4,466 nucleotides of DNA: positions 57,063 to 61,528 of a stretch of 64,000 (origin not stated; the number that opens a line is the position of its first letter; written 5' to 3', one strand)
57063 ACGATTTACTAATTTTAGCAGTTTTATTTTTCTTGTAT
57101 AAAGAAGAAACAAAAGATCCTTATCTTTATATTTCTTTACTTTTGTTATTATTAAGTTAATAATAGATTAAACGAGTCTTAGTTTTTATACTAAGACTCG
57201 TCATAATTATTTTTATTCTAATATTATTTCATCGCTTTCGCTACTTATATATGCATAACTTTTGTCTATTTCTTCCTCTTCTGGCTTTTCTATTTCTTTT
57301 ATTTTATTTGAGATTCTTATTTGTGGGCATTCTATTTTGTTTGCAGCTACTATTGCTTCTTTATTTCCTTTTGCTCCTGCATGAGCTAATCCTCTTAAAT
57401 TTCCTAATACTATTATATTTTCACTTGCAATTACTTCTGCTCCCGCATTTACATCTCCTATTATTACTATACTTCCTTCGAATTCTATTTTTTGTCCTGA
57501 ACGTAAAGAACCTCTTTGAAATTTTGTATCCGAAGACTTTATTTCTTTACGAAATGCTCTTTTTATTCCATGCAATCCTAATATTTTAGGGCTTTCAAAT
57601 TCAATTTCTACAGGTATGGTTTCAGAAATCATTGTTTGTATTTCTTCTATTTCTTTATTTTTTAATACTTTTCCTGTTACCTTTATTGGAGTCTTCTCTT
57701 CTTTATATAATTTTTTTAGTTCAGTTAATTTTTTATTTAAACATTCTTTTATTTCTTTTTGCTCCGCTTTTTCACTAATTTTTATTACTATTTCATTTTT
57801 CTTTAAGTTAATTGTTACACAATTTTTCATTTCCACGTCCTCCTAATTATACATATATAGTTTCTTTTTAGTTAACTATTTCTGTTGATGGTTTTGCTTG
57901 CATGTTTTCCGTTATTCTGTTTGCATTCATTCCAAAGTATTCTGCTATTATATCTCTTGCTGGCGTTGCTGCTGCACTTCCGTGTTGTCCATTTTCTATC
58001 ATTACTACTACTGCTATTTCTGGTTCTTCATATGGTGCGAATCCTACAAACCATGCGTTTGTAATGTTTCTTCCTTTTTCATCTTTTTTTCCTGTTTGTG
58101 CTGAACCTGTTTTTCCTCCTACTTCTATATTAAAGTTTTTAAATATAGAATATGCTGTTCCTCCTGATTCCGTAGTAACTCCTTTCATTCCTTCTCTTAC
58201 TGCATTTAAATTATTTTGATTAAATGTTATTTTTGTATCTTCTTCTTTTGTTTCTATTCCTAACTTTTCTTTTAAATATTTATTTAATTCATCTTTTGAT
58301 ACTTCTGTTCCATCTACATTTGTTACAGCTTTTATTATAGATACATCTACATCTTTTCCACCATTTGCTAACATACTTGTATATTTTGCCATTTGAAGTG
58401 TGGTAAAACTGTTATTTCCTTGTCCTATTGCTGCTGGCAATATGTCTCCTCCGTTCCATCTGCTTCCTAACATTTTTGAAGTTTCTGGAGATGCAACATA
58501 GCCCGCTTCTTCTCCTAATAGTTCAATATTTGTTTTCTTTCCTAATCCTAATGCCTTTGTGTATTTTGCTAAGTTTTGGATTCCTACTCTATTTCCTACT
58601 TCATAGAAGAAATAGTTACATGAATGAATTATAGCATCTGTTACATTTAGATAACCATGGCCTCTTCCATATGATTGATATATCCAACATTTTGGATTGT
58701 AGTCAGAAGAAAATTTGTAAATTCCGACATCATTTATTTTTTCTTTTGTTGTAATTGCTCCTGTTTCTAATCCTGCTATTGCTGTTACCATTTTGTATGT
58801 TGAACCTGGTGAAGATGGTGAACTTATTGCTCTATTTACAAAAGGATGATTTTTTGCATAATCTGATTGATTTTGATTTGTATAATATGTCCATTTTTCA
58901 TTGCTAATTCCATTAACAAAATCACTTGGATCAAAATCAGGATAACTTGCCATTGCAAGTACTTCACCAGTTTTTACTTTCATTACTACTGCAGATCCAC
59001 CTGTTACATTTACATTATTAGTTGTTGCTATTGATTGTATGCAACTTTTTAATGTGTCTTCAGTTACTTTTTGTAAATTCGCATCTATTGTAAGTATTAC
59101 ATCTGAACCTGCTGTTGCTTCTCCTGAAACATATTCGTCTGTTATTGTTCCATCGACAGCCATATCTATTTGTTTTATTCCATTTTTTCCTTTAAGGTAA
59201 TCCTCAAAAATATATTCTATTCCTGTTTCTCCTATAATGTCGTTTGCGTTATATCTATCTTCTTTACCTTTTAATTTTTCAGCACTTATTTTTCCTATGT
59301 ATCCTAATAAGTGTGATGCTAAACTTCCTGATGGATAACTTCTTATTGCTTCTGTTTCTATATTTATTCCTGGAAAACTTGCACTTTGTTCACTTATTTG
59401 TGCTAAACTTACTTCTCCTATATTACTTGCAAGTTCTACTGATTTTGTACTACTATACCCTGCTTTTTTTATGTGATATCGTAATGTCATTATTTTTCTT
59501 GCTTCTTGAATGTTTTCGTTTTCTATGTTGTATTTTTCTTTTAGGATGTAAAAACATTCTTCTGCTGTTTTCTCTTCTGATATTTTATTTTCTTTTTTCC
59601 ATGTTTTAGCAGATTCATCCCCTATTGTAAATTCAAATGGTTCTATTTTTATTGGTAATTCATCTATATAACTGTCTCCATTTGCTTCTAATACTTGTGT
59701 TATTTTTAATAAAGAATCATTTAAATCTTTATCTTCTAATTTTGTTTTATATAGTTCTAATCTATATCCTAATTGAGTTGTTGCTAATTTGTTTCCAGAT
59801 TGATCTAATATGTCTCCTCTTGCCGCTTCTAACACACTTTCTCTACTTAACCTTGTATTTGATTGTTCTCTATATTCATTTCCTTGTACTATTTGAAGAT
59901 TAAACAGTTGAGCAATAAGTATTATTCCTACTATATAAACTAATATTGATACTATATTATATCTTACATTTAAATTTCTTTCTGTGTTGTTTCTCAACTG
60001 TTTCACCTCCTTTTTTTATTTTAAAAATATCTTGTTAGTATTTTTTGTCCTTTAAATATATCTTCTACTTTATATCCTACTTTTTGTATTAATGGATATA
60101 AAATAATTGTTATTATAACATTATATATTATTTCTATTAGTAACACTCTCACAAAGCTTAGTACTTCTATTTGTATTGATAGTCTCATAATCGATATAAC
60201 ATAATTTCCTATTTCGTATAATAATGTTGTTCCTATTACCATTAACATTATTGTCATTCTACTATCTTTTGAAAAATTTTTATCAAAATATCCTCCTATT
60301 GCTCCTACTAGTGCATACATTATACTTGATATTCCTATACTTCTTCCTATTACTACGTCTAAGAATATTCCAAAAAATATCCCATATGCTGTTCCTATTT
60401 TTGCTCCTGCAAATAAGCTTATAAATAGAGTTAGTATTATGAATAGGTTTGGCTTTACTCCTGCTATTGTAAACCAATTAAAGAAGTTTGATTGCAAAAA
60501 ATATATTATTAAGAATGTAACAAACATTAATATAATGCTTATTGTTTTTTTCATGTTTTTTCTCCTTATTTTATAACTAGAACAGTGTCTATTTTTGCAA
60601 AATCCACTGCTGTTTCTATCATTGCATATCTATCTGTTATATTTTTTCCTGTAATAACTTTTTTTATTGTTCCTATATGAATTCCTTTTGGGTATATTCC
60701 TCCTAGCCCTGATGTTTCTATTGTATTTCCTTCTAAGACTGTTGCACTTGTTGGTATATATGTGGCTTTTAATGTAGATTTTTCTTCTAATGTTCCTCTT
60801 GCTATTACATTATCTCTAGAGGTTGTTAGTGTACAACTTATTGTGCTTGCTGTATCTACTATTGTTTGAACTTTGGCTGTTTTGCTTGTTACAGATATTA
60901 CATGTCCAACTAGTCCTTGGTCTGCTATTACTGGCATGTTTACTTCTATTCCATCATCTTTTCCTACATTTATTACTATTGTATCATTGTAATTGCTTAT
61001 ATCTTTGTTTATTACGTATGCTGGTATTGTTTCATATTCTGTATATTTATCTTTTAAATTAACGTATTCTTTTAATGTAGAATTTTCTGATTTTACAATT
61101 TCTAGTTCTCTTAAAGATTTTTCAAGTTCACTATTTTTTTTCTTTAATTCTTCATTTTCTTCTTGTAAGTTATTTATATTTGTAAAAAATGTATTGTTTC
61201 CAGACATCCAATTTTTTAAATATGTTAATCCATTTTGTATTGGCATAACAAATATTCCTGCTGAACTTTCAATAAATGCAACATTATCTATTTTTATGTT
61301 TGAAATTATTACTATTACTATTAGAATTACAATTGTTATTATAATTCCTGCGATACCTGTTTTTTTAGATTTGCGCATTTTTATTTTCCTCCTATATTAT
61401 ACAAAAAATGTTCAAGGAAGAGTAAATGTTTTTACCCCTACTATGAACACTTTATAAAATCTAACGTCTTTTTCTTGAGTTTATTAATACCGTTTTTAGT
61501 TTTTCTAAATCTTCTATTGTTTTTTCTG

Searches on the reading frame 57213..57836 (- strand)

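Call 11: search_protein_families(library=pfam, proteins=[window:57213-57836:-], max_evalue=0.001)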
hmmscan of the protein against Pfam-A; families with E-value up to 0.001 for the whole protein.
window:57213-57836:- (207 aa): 2 families
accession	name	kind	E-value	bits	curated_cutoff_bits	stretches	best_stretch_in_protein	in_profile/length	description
PF03775.22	MinC_C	-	3.3e-31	107.8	33.2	1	108-206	3-101/102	Septum formation inhibitor MinC, C-terminal domain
PF03961.19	FapA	-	9.5e-05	22.6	31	1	117-147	16-46/272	Flagellar Assembly Protein A beta solenoid domain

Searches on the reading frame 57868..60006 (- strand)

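Call 11: search_protein_families(library=pfam, proteins=[window:57868-60006:-], max_evalue=0.001)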
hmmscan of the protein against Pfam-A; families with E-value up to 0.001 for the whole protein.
window:57868-60006:- (712 aa): 2 families
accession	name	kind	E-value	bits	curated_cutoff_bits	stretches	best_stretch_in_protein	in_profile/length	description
PF00905.27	Transpeptidase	-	3e-66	224.1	22.1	1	337-687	1-298/299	Penicillin binding protein transpeptidase domain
PF03717.20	PBP_dimer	-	1.8e-39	136.5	24.4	1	60-291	3-178/180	Penicillin-binding Protein dimerisation domain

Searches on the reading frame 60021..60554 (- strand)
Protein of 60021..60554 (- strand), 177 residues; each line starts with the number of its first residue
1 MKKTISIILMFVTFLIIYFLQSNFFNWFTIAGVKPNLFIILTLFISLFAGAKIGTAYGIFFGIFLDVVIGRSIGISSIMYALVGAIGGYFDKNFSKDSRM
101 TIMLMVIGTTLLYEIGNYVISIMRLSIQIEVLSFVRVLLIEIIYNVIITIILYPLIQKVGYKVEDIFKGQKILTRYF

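Call 11: search_protein_families(library=pfam, proteins=[window:60021-60554:-], max_evalue=0.001)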
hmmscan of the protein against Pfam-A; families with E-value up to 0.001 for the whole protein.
window:60021-60554:- (177 aa): 1 family
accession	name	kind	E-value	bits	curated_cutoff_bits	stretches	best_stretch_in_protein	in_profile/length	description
PF04093.17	MreD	-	5.6e-13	49.7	24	1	2-158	2-153/158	rod shape-determining protein MreD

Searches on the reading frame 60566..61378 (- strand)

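Call 11: search_protein_families(library=pfam, proteins=[window:60566-61378:-], max_evalue=0.001)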
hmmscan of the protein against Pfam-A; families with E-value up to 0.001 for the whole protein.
window:60566-61378:- (270 aa): 2 families
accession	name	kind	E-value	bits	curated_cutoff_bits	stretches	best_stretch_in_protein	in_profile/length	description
PF04085.20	MreC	-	8.1e-42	142.9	28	1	122-270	1-147/147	Rod shape-determining protein MreC, barrel core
PF06005.17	ZapB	-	0.00028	21.7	31.5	1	66-104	18-53/71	Cell division protein ZapB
